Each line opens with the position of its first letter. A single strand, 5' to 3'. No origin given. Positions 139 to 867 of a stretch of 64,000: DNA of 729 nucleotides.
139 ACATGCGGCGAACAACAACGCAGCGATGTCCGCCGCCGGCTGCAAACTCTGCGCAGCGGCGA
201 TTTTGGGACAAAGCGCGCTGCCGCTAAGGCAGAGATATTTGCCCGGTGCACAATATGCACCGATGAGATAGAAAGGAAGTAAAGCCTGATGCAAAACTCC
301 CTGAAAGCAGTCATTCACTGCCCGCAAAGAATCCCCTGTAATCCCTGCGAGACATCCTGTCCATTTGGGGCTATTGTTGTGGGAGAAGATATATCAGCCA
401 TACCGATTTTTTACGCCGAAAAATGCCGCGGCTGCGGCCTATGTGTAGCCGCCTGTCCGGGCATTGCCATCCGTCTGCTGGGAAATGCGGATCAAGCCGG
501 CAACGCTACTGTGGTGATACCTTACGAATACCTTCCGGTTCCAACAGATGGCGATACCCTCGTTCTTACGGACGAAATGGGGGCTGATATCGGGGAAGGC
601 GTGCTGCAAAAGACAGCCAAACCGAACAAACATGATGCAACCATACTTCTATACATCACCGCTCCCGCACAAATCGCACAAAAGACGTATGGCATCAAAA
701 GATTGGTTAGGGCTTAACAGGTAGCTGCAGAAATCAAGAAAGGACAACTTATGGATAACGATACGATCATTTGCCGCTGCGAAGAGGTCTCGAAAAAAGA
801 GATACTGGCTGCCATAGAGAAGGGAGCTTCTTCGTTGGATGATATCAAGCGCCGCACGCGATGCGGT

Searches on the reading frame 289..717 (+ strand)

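Call 64: search_protein_families(library=pfam, proteins=[window:289-717:+], max_evalue=0.001)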
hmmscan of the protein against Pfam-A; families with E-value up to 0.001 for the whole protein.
window:289-717:+ (142 aa): 11 families
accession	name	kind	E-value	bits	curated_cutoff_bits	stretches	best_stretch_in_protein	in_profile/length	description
PF12838.12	Fer4_7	-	5.3e-10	40.1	27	2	15-57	3-49/52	4Fe-4S dicluster domain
PF12837.12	Fer4_6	-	5.9e-07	29.6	25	1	43-61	6-24/24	4Fe-4S binding domain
PF13187.11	Fer4_9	-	1.1e-06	29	27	1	17-58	5-49/52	4Fe-4S dicluster domain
PF00037.32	Fer4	-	1.9e-06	27.9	21.1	1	40-57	2-19/24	4Fe-4S binding domain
PF13237.11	Fer4_10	-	7.6e-06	26.2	25.5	1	15-57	10-53/53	4Fe-4S dicluster domain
PF12797.12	Fer4_2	-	8.2e-06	25.9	24.5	1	38-57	2-21/22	4Fe-4S binding domain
PF14697.11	Fer4_21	-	8.8e-06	26.2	35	1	7-58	1-53/59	4Fe-4S dicluster domain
PF25160.1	LdpA_Fe-S-bd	-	1.7e-05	24.9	27.6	1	11-61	1-43/49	LdpA Fe-S cluster-binding domain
PF12800.12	Fer4_4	-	1.8e-05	25.1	24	1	44-57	2-15/17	4Fe-4S binding domain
PF13484.11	Fer4_16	-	0.00012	23.3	30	0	45-64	1-20/66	4Fe-4S double cluster binding domain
PF13183.11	Fer4_8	-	0.00016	22.6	27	0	43-57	2-16/68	4Fe-4S dicluster domain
